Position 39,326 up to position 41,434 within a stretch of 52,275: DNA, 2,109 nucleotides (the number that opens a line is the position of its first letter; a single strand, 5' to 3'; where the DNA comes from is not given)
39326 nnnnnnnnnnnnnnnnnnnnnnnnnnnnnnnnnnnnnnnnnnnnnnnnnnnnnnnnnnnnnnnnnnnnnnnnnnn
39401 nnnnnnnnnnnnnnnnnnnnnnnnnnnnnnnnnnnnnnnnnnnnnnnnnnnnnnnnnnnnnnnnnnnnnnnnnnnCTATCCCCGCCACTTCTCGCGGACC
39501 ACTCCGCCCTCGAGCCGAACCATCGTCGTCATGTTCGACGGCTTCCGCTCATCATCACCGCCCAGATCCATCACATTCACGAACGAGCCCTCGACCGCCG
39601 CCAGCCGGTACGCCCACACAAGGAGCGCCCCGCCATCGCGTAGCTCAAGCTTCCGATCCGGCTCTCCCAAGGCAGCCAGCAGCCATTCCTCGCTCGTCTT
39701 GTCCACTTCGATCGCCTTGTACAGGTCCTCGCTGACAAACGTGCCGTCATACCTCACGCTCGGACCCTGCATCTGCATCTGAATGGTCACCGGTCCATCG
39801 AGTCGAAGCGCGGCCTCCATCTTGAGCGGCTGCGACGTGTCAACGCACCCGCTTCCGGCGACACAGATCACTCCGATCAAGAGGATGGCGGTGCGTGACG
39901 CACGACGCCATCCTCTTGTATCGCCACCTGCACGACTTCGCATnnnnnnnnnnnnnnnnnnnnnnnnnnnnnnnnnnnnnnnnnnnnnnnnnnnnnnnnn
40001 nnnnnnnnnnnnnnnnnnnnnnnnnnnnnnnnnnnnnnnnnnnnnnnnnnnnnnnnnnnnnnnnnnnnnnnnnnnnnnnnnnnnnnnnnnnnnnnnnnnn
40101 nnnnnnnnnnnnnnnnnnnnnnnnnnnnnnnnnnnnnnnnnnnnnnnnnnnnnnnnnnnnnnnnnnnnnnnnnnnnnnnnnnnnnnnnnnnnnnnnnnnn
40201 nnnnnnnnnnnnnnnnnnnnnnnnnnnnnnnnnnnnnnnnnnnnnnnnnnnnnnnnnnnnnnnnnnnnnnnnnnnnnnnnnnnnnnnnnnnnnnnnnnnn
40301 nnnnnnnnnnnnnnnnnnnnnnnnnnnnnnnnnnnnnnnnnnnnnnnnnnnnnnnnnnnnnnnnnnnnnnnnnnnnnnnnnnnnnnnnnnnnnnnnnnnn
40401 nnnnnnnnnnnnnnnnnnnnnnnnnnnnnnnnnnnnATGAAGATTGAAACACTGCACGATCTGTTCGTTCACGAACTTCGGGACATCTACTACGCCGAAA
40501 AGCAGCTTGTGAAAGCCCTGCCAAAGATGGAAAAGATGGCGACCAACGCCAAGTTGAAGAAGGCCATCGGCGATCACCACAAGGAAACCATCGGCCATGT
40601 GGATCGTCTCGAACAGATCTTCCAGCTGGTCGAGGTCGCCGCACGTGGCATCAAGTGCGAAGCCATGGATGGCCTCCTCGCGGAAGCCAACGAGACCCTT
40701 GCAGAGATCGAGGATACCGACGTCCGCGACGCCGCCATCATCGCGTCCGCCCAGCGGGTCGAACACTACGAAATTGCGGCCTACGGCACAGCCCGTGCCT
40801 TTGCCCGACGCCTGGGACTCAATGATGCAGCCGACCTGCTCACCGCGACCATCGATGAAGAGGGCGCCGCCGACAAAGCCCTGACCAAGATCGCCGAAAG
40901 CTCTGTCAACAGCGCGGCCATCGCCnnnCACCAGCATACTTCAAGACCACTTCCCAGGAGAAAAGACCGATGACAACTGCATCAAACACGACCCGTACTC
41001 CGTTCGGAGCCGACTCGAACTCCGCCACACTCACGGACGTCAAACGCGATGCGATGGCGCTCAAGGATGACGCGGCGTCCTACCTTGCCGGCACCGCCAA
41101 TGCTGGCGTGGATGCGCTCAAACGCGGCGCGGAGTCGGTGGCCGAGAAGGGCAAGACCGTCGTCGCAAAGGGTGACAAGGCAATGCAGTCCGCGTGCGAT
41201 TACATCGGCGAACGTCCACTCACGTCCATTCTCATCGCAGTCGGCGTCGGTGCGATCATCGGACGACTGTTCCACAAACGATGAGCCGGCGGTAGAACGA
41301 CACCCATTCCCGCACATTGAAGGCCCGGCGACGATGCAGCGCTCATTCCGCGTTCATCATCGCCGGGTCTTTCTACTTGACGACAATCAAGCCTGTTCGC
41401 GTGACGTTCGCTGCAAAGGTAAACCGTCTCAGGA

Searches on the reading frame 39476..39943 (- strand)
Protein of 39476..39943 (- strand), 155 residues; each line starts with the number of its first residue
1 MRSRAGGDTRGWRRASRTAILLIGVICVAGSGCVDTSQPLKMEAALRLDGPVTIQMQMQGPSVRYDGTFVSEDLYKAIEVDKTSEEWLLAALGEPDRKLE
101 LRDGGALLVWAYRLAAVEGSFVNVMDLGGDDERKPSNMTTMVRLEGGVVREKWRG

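Call 15: search_protein_families(library=pfam, proteins=[window:39476-39943:-], max_evalue=0.001)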
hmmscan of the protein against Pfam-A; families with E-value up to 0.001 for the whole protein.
window:39476-39943:- (155 aa): 0 families

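Call 26: find_encoding_contigs(protein=window:39476-39943:-, flank=10000, max_places=10)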
Protein window:39476-39943:- (155 aa): 1 contig read that carries it; 1 place shown.
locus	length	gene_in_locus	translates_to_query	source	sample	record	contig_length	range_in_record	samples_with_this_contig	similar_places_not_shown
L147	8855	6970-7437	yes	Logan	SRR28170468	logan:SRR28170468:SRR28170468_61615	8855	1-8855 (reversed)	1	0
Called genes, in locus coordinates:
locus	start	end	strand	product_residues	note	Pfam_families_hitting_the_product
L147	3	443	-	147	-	?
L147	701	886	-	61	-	PF08085:Entericidin (weak)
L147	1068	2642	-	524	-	PF05239:PRC, PF26390:MamS_MamX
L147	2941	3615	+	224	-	PF00072:Response_reg, PF00486:Trans_reg_C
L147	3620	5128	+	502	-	PF00512:HisKA, PF02518:HATPase_c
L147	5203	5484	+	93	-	-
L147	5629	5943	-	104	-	PF19029:DUF883_C (weak)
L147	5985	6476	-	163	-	PF05974:DUF892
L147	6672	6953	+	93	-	PF07043:DUF1328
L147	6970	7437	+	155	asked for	-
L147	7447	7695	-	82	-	-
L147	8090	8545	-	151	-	PF02082:Rrf2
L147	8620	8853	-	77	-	?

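Call 36: find_homologous_proteins(query=window:39476-39943:-)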
Query window:39476-39943:- (155 aa): 11 proteins with E <= 0.001 among 80 candidates.
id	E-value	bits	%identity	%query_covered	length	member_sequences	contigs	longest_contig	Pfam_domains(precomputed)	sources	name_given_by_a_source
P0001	2.0e-96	338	99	100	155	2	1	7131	-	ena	-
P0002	1.0e-64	235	76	91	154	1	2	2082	-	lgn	-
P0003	5.7e-62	226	78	83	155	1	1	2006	-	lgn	-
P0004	4.6e-61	223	67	100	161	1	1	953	-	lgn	-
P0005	9.8e-60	219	71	83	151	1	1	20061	-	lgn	-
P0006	1.5e-59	218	70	85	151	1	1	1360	-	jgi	-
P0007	1.9e-58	214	66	99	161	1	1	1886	-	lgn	-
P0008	7.6e-44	167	62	78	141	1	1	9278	-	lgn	-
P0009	1.2e-37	147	56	75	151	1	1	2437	-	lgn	-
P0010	2.9e-37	146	49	90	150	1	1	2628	-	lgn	-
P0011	1.9e-33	133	47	88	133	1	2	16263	-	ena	-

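Call 37: find_encoding_contigs(protein=P0001, flank=10000)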
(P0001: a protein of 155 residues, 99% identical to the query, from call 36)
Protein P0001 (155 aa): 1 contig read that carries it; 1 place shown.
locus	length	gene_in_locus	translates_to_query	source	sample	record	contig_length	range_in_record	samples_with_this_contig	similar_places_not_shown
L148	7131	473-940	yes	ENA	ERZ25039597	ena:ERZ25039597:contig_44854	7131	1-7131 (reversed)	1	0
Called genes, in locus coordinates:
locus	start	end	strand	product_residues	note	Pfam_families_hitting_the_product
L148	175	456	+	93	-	PF07043:DUF1328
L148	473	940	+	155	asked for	-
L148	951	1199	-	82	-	-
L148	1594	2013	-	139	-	PF02082:Rrf2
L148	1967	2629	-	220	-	PF01814:Hemerythrin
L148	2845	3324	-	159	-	PF02082:Rrf2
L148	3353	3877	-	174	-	PF05573:NosL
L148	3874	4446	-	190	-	PF12679:ABC2_membrane_2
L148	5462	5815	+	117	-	-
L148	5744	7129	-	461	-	?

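Call 38: find_encoding_contigs(protein=P0005, flank=10000)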
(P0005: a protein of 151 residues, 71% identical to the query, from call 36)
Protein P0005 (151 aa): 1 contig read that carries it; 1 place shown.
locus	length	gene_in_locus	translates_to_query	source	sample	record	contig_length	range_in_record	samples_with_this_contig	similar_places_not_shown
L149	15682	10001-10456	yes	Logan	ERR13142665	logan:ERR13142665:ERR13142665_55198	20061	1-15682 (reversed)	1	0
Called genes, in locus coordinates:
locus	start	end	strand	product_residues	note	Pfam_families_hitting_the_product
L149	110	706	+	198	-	PF07638:Sigma70_ECF (weak)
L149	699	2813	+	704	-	PF00069:Pkinase, PF07714:PK_Tyr_Ser-Thr, PF03109:ABC1 (weak)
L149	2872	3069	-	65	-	-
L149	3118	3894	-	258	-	PF04542:Sigma70_r2, PF04539:Sigma70_r3 (weak), PF04545:Sigma70_r4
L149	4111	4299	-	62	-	PF08085:Entericidin (weak)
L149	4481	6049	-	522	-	PF05239:PRC, PF26390:MamS_MamX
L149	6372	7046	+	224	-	PF00072:Response_reg, PF00486:Trans_reg_C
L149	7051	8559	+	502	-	PF00512:HisKA, PF02518:HATPase_c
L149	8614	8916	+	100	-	-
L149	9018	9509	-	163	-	PF05974:DUF892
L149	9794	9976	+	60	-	-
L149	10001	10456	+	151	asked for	-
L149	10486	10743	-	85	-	-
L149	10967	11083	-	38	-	-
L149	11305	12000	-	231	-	PF00072:Response_reg, PF00486:Trans_reg_C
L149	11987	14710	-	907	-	PF02702:KdpD, PF13493:DUF4118, PF13185:GAF_2 (faint), PF13492:GAF_3, PF00512:HisKA, PF02518:HATPase_c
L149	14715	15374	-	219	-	PF02669:KdpC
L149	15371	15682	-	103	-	?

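Call 39: find_encoding_contigs(protein=P0008, flank=10000)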
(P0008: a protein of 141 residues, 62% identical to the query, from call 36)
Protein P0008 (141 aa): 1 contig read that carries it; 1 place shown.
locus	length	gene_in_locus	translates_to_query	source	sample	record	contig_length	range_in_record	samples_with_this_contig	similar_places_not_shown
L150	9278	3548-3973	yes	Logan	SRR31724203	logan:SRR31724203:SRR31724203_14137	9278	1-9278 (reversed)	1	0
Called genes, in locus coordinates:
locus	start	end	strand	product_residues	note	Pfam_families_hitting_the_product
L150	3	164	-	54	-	?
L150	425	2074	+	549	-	PF05239:PRC, PF26390:MamS_MamX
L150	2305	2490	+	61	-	PF08085:Entericidin (weak)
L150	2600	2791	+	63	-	-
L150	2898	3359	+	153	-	PF09537:DUF2383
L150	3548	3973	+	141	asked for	-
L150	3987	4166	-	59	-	-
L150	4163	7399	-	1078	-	-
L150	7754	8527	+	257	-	PF00857:Isochorismatase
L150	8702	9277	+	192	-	?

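Call 40: find_encoding_contigs(protein=P0011, flank=10000)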
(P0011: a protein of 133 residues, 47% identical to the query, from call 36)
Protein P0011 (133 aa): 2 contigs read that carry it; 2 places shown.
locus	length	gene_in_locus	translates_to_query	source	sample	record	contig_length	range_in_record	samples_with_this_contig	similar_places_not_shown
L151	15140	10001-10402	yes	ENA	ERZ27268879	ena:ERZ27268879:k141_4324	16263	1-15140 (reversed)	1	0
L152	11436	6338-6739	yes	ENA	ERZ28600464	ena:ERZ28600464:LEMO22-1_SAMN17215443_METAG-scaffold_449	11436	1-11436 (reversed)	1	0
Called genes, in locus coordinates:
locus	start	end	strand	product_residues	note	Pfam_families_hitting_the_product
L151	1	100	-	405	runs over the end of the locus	PF13641:Glyco_tranf_2_3, PF00535:Glycos_transf_2, PF13632:Glyco_trans_2_3 (faint), PF10111:Glyco_tranf_2_2 (weak)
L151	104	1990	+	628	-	PF00664:ABC_membrane, PF00005:ABC_tran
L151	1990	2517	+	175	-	PF05163:DinB, PF12867:DinB_2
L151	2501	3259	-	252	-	PF04029:2-ph_phosp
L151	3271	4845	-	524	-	PF13638:PIN_4, PF02562:PhoH, PF13245:AAA_19 (faint), PF13604:AAA_30 (faint)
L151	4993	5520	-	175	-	PF04306:DUF456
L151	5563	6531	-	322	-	-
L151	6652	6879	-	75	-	-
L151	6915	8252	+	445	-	PF01266:DAO (faint), PF07992:Pyr_redox_2, PF13454:NAD_binding_9 (faint), PF22366:NDH2_C (faint), PF00070:Pyr_redox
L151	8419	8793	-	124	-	PF00801:PKD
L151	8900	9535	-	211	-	PF04972:BON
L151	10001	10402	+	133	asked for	-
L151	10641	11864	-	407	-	-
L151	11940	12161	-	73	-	-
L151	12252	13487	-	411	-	PF00890:FAD_binding_2 (weak), PF01266:DAO, PF01494:FAD_binding_3 (faint), PF03486:HI0933_like (faint), PF07992:Pyr_redox_2 (faint), PF13450:NAD_binding_8 (weak)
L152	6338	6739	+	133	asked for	-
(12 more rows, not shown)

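Call 43: find_encoding_contigs(protein=P0002, flank=10000)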
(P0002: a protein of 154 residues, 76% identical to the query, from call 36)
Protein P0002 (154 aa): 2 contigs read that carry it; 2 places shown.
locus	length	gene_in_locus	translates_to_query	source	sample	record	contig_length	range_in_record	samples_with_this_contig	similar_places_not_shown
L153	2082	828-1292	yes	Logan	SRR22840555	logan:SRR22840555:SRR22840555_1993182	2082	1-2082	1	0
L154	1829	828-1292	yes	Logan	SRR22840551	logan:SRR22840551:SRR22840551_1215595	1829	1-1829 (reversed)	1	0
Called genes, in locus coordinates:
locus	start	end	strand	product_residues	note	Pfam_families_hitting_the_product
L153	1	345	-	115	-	?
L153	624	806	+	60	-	-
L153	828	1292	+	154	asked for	-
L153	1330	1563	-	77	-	-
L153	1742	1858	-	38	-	-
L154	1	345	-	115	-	?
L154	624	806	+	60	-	-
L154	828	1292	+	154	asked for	-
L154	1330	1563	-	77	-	-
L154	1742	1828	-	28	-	?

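Call 44: find_encoding_contigs(protein=P0003, flank=10000)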
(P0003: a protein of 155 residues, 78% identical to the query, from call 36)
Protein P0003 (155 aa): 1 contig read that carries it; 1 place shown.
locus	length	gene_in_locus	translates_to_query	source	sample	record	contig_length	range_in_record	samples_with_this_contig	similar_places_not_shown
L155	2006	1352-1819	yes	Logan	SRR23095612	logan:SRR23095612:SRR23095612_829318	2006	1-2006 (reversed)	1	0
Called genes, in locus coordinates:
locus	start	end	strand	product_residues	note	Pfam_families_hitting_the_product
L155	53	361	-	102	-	-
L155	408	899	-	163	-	PF05974:DUF892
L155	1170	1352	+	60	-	-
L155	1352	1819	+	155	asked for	-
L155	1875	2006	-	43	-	?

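Call 45: find_encoding_contigs(protein=P0007, flank=10000)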
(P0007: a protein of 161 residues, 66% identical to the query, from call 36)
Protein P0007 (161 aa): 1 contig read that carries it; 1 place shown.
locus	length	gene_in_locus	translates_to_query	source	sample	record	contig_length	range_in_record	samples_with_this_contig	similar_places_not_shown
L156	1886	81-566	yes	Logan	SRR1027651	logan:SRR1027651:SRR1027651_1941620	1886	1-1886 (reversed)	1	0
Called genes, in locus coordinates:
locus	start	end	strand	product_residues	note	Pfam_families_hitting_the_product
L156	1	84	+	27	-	?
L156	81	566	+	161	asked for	-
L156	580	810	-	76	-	-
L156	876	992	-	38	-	-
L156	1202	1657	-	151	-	PF02082:Rrf2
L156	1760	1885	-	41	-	?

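Call 50: find_related_loci(query=A3, collection=genome_contigs, flank=10000)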
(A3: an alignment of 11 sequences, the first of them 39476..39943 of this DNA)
Query A3 (155 aa) in genome_contigs; peptide patterns used: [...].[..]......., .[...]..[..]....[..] (x = any residue, [..] = any of these).
31 stretches matched a pattern; 9 encode a relative of the query (tblastn E <= 1e-3); 9 distinct loci.
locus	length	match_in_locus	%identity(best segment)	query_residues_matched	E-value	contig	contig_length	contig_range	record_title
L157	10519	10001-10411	55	14-155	1e-45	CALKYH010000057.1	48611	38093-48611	MAG TPA_asm: uncultured bacterium isolate SRR6227243_bin.7_CONCOCT_v1.1_MAG genome assembly, contig: ERZ795105.814, whol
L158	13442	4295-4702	54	14-155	2e-44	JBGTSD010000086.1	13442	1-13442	MAG: Phycisphaerales bacterium isolate WDNA12_bin.23.orig NODE_3572_length_13442_cov_0.857304, whole genome shotgun sequ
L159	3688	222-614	47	19-155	7e-39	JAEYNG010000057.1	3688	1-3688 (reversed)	MAG: Planctomycetota bacterium isolate OH_CBB_102 k127_101765, whole genome shotgun sequence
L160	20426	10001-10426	43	13-155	2e-37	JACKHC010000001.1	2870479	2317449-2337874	MAG: Phycisphaeraceae bacterium isolate HK-STAS-PLAN-8 HK-STAS-PLAN-8_1, whole genome shotgun sequence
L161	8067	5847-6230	45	25-155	6e-36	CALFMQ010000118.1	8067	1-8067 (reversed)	MAG TPA_asm: uncultured Phycisphaerales bacterium isolate SRR6227243_bin.122_CONCOCT_v1.1_MAG genome assembly, contig: E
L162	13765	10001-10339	47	42-154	7e-32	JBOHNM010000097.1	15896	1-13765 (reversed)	MAG: Phycisphaerales bacterium isolate SE1500_metabat2.bin.1 NODE_687_length_15896_cov_1.364893, whole genome shotgun se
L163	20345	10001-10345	43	40-154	4e-29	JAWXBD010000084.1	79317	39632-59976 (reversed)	MAG: Phycisphaerae bacterium isolate MP6G1.12 k99_498113, whole genome shotgun sequence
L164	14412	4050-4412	39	34-155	5e-28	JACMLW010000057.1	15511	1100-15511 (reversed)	MAG: Phycisphaerales bacterium isolate ES-bin-47 ES-bin-47-contig-k141_4330656, whole genome shotgun sequence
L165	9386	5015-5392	34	19-155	4e-20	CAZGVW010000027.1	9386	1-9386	MAG TPA_asm: uncultured Phycisphaeraceae bacterium isolate binchicken_co31_39 genome assembly, contig: k141_5181052, who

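Call 53: find_related_loci(query=A3, collection=metagenome_contigs, flank=10000)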
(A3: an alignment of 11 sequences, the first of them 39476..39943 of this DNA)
Query A3 (155 aa) in metagenome_contigs; peptide patterns used: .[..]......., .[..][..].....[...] (x = any residue, [..] = any of these).
600 stretches matched a pattern (row limit reached: there are more); 1 encode a relative of the query (tblastn E <= 1e-3); 1 distinct loci.
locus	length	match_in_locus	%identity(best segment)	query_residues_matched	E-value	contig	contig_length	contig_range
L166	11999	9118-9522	54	14-155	8e-45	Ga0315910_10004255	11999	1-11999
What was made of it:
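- Tried and rejected: The second metagenome scan, with the g39476 profile, gave one distant locus (call 53).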

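Call 70: find_encoding_contigs(protein=P0006, flank=10000)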
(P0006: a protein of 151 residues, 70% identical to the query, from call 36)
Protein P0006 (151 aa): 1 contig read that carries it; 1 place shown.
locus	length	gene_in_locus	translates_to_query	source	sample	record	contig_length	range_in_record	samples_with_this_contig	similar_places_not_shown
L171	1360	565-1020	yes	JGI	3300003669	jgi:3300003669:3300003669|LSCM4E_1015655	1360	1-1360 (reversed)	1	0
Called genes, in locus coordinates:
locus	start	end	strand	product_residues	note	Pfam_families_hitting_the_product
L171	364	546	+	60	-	-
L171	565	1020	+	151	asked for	-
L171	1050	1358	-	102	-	?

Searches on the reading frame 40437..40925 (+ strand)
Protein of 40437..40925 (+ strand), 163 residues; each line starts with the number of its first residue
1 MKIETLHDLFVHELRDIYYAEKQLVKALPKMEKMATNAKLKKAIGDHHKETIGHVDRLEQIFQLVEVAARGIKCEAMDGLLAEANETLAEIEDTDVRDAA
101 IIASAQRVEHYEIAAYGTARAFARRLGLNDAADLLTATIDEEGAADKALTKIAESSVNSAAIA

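Call 15: search_protein_families(library=pfam, proteins=[window:40437-40925:+], max_evalue=0.001)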
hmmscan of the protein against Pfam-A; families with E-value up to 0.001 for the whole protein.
seq(163 aa): 1 family
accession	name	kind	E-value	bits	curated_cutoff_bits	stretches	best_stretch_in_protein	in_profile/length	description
PF05974.18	DUF892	-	8.1e-57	192.2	23.7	1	5-161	1-158/159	Domain of unknown function (DUF892)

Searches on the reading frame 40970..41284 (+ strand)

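Call 15: search_protein_families(library=pfam, proteins=[window:40970-41284:+], max_evalue=0.001)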
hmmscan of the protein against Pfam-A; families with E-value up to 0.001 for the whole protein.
window:40970-41284:+ (104 aa): 1 family
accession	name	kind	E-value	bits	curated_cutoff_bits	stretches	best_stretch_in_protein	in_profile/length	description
PF19029.5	DUF883_C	-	5.3e-06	26.4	27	1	77-104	3-30/30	DUF883 C-terminal glycine zipper region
